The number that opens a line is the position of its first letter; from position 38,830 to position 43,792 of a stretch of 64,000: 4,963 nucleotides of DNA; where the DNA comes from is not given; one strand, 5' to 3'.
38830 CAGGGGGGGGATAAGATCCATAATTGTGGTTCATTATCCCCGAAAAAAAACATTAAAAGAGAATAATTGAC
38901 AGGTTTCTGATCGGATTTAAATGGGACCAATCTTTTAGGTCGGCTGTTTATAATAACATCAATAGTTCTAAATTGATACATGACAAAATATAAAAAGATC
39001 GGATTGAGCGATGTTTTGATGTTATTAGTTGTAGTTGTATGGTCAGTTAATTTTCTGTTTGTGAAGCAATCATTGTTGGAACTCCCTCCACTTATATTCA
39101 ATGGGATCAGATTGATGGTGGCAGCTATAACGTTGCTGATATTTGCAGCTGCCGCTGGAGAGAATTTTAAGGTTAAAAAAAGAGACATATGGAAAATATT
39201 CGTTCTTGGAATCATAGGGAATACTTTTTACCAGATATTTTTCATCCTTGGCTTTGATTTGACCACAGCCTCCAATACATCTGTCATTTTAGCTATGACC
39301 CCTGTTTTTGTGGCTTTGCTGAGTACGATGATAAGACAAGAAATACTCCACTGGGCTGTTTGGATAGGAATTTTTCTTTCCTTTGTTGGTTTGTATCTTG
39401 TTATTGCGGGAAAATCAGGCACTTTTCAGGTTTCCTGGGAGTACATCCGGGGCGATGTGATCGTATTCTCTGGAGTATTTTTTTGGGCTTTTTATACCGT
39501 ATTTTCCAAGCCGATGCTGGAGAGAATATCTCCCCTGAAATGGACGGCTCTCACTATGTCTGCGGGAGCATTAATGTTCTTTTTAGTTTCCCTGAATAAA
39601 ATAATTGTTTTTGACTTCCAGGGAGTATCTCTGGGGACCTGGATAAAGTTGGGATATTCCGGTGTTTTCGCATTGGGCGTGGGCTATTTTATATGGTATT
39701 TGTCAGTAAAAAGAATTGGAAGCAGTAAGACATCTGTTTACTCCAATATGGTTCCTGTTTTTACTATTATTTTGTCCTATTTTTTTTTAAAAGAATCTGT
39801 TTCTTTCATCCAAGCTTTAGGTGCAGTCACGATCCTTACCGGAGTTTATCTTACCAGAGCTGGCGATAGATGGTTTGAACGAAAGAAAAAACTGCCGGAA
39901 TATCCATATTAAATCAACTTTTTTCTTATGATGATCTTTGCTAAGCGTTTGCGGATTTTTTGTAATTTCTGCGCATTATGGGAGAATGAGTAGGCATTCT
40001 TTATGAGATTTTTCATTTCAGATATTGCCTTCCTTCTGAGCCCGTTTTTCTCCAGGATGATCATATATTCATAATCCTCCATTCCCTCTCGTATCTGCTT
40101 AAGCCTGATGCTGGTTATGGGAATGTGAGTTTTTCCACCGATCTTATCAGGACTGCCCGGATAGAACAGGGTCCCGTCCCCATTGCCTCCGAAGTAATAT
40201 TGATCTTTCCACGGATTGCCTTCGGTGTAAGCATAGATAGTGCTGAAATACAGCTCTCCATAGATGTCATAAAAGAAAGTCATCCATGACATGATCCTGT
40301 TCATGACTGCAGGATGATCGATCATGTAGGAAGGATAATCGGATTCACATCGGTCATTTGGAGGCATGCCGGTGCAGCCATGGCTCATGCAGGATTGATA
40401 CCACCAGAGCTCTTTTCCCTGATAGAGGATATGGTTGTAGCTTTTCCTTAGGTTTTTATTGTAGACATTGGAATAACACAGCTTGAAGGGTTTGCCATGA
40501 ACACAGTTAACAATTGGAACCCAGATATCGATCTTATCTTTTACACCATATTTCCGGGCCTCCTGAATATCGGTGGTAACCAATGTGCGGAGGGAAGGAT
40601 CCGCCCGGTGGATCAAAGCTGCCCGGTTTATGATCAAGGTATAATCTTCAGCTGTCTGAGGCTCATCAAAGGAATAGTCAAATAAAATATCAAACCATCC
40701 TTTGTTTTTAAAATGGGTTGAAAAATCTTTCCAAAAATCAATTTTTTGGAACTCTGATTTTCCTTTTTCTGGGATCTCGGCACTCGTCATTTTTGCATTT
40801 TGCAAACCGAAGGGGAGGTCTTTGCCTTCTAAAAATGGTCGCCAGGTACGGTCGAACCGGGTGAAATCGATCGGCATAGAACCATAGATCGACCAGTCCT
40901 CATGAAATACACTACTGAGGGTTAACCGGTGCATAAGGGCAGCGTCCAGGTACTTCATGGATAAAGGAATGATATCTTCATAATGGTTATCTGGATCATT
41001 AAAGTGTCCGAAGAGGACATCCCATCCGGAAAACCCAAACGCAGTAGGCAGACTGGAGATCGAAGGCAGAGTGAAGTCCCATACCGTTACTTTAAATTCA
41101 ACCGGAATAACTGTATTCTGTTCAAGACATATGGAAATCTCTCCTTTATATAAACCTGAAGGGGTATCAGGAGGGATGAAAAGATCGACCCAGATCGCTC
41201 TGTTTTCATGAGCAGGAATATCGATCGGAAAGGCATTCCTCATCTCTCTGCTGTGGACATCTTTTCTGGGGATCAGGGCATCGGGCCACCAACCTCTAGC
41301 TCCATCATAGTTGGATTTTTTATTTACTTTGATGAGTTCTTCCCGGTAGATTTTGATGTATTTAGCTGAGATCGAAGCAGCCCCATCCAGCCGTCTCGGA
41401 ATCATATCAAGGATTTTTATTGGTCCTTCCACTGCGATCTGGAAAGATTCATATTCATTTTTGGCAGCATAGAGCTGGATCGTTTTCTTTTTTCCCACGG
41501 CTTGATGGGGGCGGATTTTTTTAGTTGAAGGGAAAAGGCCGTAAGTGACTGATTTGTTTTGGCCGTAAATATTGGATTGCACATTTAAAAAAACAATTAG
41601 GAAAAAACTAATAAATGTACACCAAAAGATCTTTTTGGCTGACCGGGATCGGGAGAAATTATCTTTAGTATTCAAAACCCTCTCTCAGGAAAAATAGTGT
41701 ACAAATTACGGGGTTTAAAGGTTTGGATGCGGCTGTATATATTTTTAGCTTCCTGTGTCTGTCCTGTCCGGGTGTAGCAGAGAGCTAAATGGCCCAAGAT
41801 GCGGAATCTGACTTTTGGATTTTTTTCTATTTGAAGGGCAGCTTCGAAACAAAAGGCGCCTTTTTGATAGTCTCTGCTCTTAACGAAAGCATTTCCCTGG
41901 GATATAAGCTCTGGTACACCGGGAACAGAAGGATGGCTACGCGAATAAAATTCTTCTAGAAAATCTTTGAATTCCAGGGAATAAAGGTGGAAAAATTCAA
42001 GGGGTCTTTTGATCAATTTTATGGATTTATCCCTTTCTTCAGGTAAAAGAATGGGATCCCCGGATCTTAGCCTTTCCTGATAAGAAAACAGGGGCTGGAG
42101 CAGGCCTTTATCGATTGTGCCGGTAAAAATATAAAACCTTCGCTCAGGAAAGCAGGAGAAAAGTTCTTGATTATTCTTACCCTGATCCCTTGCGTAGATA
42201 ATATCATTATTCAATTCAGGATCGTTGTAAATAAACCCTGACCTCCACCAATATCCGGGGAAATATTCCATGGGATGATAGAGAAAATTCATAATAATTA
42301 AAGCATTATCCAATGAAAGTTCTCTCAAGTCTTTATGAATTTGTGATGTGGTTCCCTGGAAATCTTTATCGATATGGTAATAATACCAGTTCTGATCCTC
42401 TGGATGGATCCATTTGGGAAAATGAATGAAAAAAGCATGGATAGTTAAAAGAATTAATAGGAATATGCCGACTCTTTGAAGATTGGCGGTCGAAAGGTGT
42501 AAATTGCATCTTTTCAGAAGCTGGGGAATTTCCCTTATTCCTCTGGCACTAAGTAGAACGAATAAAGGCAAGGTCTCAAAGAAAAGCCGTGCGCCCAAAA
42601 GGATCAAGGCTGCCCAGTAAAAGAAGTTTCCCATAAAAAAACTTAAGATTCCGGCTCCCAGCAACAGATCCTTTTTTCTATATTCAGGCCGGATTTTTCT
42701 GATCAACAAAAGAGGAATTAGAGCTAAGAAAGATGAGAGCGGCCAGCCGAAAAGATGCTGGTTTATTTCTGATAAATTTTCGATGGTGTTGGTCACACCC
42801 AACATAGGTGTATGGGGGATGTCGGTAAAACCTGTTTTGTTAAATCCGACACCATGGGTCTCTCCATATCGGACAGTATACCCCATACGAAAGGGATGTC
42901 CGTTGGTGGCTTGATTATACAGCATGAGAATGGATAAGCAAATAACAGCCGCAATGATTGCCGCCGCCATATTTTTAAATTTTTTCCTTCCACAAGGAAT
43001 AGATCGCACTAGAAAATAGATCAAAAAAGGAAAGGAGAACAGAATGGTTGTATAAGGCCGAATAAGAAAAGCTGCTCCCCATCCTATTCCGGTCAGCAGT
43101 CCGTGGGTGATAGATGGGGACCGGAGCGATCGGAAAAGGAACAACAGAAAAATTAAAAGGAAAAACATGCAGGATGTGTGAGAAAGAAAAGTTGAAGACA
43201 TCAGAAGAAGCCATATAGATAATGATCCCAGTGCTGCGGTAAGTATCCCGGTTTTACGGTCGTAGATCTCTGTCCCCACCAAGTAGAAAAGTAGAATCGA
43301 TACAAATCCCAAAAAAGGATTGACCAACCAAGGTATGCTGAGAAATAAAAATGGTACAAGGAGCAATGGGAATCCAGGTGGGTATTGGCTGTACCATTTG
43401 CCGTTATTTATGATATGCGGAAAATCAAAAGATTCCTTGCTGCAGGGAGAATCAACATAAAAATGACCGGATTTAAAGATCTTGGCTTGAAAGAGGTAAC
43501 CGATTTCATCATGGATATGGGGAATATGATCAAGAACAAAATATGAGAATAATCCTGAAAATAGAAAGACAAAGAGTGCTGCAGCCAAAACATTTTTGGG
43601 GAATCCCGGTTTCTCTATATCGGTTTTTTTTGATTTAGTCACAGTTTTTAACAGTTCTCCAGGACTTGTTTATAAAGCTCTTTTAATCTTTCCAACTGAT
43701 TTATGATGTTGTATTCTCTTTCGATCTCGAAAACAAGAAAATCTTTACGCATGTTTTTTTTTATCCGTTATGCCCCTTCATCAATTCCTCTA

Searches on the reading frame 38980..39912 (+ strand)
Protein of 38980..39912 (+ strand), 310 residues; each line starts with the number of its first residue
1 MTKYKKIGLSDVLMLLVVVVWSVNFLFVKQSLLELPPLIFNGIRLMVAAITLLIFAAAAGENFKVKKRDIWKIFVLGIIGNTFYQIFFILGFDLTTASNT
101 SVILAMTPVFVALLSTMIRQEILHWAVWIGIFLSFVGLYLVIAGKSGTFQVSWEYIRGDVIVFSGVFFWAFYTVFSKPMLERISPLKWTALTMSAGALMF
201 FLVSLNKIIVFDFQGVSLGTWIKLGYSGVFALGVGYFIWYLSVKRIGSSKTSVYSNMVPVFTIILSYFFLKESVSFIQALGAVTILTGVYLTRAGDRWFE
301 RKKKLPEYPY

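Call 20: search_protein_families(library=ncbifam, proteins=[window:38980-39912:+], max_evalue=0.001)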
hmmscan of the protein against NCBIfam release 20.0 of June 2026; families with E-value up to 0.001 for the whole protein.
window:38980-39912:+ (310 aa): 6 families
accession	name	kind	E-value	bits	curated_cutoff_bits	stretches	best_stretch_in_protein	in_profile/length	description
TIGR00950.1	2A78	equivalog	3.9e-29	101.9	230.2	1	21-289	1-263/264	carboxylate/amino acid/amine transporter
NF050091.1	ArAmAcExpYddG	equivalog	2.5e-22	79.8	300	1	16-291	12-281/285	aromatic amino acid exporter YddG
NF008523.0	PRK11453.1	equivalog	7.1e-19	68.5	472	1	11-300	6-293/299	O-acetylserine/cysteine exporter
NF008432.0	PRK11272.1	equivalog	4.7e-14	52.3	270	1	14-295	15-288/294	drug/metabolite exporter YedA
NF008676.0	PRK11689.1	equivalog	1.8e-09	37.2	194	1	15-291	12-286/297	aromatic amino acid DMT transporter YddG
TIGR03340.1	phn_DUF6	hypoth_equivalog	0.00091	19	288.15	0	12-291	4-280/281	phosphonate utilization associated putative membrane protein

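Call 44: find_homologous_proteins(query=window:38980-39912:+, max_evalue=1e-40)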
Query window:38980-39912:+ (310 aa): 293 proteins with E <= 1e-40 among 8000 candidates; the best 120 are listed.
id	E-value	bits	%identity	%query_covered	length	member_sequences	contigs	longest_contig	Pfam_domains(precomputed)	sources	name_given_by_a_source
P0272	3.7e-193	659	100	100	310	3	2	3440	PF00892.27,PF03151.23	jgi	jgi:drug/metabolite transporter (DMT)-like permease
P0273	1.3e-146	506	76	99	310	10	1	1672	PF00892.27,PF03151.23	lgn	-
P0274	4.8e-104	366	76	73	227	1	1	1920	PF00892.27,PF03151.23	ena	-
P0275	5.5e-98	346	54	97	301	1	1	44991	PF00892.27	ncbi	-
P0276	1.1e-97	345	53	97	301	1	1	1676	PF00892.27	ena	-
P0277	1.5e-97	345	53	97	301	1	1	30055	PF00892.27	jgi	-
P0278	2.0e-97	344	52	99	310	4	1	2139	PF00892.27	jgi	jgi:drug/metabolite transporter (DMT)-like permease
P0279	2.3e-97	344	53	98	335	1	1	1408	PF00892.27,PF03151.23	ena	-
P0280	7.6e-97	343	52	97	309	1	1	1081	PF00892.27,PF03151.23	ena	-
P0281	1.1e-96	342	52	98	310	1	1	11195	PF00892.27,PF03151.23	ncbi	-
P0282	1.5e-96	342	52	98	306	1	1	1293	PF00892.27,PF03151.23,PF08627.17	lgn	-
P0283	3.3e-96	341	51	97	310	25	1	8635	PF00892.27,PF03151.23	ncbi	ncbi:MAG: DMT family transporter [Candidatus Aminicenantaceae bacterium]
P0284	6.8e-96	339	51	99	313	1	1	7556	PF00892.27,PF03151.23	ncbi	-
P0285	8.7e-96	339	52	98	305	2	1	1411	PF00892.27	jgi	jgi:drug/metabolite transporter (DMT)-like permease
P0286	2.1e-95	338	51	98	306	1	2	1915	PF00892.27,PF03151.23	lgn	-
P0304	3.5e-94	334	52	98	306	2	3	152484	PF00892.27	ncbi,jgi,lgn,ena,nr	ncbi:MAG: DMT family transporter [Candidatus Aminicenantes bacterium]|nr:DMT family transporter [Can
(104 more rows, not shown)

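Call 45: find_encoding_contigs(protein=P0275, flank=10000, max_places=1)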
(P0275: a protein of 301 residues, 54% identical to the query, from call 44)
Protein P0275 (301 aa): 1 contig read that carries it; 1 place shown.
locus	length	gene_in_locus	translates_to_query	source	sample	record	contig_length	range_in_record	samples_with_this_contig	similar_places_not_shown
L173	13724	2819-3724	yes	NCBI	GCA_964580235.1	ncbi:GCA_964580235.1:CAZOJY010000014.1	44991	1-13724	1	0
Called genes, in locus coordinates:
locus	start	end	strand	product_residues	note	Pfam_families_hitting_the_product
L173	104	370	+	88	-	-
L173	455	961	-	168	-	PF19620:DUF6125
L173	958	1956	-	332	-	PF04055:Radical_SAM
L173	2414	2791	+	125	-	PF14489:QueF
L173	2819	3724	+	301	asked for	PF00892:EamA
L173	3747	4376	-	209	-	PF13353:Fer4_12, PF04055:Radical_SAM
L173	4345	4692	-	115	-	PF01242:PTPS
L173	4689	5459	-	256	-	PF06508:QueC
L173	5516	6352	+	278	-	-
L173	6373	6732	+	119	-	-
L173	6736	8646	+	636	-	PF01496:V_ATPase_I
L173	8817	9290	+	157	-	PF00137:ATP-synt_C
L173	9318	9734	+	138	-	PF01991:vATP-synt_E (weak)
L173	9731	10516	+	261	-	PF01992:vATP-synt_AC39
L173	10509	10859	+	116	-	PF01990:ATP-synt_F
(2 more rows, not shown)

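Call 46: find_encoding_contigs(protein=P0277, flank=10000, max_places=1)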
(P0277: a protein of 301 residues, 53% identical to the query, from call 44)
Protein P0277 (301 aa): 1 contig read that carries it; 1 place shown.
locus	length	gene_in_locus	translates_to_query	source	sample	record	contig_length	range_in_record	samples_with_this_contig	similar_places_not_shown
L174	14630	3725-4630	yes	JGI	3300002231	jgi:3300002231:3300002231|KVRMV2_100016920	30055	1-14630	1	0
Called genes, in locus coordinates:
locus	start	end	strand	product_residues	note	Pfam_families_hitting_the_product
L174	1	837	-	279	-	?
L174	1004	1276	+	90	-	-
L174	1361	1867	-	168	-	PF19620:DUF6125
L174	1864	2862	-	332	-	PF04055:Radical_SAM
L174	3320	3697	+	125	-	PF14489:QueF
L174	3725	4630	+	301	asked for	PF00892:EamA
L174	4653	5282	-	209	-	PF13353:Fer4_12, PF04055:Radical_SAM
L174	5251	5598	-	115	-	PF01242:PTPS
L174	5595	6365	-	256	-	PF06508:QueC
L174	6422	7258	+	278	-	-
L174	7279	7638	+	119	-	-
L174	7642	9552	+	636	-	PF01496:V_ATPase_I (weak)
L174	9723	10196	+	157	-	PF00137:ATP-synt_C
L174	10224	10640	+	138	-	PF01991:vATP-synt_E (weak)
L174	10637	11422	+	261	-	PF01992:vATP-synt_AC39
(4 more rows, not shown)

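Call 47: find_encoding_contigs(protein=P0304, flank=10000, max_places=1)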
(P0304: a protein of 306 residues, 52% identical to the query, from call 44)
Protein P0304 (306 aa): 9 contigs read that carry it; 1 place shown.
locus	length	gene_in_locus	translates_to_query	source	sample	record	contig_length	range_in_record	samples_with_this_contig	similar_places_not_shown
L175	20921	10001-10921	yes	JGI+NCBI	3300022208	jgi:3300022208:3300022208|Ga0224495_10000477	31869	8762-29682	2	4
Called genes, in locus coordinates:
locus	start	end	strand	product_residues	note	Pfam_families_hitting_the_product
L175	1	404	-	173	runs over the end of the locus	PF19620:DUF6125, PF14196:ATC_hydrolase (faint)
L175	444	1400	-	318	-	PF04055:Radical_SAM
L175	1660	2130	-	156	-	PF01592:NifU_N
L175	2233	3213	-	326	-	PF14358:DUF4405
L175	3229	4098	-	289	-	PF01656:CbiA, PF12838:Fer4_7 (weak), PF00037:Fer4, PF12797:Fer4_2 (faint), PF12837:Fer4_6 (faint), PF14697:Fer4_21, PF13187:Fer4_9 (weak), PF10609:ParA, +2 more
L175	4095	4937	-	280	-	PF00142:Fer4_NifH (faint), PF01656:CbiA, PF10609:ParA, PF13614:AAA_31 (faint), PF12838:Fer4_7 (faint), PF12837:Fer4_6 (weak), PF14697:Fer4_21 (weak), PF00037:Fer4 (weak), +4 more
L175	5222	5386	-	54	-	-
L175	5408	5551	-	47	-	-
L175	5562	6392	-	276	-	PF02374:ArsA_ATPase, PF09140:MipZ (weak), PF10609:ParA, PF13614:AAA_31, PF00142:Fer4_NifH (faint), PF01656:CbiA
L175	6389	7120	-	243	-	PF02579:Nitro_FeMo-Co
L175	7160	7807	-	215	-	-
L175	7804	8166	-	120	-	-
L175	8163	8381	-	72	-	PF17253:DUF5320 (weak)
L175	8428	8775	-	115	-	-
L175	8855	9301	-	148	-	PF01475:FUR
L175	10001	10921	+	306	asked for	PF00892:EamA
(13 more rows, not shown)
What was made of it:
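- Deeper Aminicenantes have queE, queD and queC there instead (calls 45-47).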

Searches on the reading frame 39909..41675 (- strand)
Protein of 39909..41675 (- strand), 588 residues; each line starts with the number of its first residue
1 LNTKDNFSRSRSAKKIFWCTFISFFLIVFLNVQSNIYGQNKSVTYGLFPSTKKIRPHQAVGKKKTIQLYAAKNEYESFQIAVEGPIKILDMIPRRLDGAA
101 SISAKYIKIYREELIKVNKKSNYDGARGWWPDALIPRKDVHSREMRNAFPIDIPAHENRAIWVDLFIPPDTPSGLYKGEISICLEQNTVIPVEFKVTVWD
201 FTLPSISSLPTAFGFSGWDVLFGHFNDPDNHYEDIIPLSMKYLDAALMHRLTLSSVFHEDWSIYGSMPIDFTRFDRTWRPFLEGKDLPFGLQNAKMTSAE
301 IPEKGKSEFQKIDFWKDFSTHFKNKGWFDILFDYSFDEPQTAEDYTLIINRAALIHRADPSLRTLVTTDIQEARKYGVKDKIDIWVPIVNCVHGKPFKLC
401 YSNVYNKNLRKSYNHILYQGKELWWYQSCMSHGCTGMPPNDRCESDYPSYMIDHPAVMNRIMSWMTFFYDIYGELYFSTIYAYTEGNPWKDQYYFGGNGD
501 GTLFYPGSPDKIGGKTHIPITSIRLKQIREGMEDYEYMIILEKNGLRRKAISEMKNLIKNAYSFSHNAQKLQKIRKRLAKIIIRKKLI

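Call 7: search_protein_families(library=pfam, proteins=[window:39909-41675:-])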
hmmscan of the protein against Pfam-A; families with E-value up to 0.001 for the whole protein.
window:39909-41675:- (588 aa): 2 families
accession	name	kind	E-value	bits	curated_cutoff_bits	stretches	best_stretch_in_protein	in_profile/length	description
PF13320.12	GH123_cat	-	1.7e-12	47.8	23.1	1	313-540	137-323/324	Glycoside hydrolase 123, catalytic domain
PF22680.2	Glyco_hydro_123_N_2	-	2.6e-05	24.5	27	1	147-182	105-140/142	Glycoside hydrolase 123 N-terminal domain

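Call 20: search_protein_families(library=ncbifam, proteins=[window:39909-41675:-], max_evalue=0.001)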
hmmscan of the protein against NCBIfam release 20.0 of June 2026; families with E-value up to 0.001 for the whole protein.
window:39909-41675:- (588 aa): 0 families

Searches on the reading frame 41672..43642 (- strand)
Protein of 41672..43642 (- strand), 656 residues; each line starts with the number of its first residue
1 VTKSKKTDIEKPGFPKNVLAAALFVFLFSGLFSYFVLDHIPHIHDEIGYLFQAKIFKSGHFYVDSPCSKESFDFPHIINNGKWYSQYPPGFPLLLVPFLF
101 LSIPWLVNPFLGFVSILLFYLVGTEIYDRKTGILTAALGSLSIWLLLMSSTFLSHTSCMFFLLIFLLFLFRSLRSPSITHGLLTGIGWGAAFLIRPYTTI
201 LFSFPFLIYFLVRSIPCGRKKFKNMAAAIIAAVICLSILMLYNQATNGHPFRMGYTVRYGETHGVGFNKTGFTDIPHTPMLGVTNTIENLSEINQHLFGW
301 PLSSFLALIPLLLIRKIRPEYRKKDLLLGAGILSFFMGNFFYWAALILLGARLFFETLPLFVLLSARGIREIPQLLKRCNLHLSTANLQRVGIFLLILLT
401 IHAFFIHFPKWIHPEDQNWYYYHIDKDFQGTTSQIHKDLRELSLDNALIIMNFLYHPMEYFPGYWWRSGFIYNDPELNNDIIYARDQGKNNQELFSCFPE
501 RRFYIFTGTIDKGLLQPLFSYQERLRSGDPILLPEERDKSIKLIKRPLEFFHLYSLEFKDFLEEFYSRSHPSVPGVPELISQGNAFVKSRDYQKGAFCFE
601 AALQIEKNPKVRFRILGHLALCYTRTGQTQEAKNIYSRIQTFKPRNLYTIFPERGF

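Call 7: search_protein_families(library=pfam, proteins=[window:41672-43642:-])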
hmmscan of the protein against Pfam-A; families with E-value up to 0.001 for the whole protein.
window:41672-43642:- (656 aa): 4 families
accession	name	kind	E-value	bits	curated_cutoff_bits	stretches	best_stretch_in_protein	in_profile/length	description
PF13231.12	PMT_2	-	5.6e-09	36.9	26.1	1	111-240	31-155/160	Dolichyl-phosphate-mannose-protein mannosyltransferase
PF07719.23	TPR_2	-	2e-05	24.8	27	0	580-608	5-33/34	Tetratricopeptide repeat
PF00515.34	TPR_1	-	0.00022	21.3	27.8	0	581-608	6-33/34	Tetratricopeptide repeat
PF13181.12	TPR_8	-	0.00085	19.8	25.7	0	614-644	2-32/34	Tetratricopeptide repeat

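Call 20: search_protein_families(library=ncbifam, proteins=[window:41672-43642:-], max_evalue=0.001)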
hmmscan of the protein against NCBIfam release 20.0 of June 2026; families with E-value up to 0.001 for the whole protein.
window:41672-43642:- (656 aa): 1 family
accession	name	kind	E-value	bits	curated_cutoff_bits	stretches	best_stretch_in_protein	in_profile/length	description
NF047440.1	LA3751_2_3_fam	subfamily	4.4e-13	48.9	200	1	26-374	9-359/460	LA_3751/LA_3752 family putative glycosyltransferase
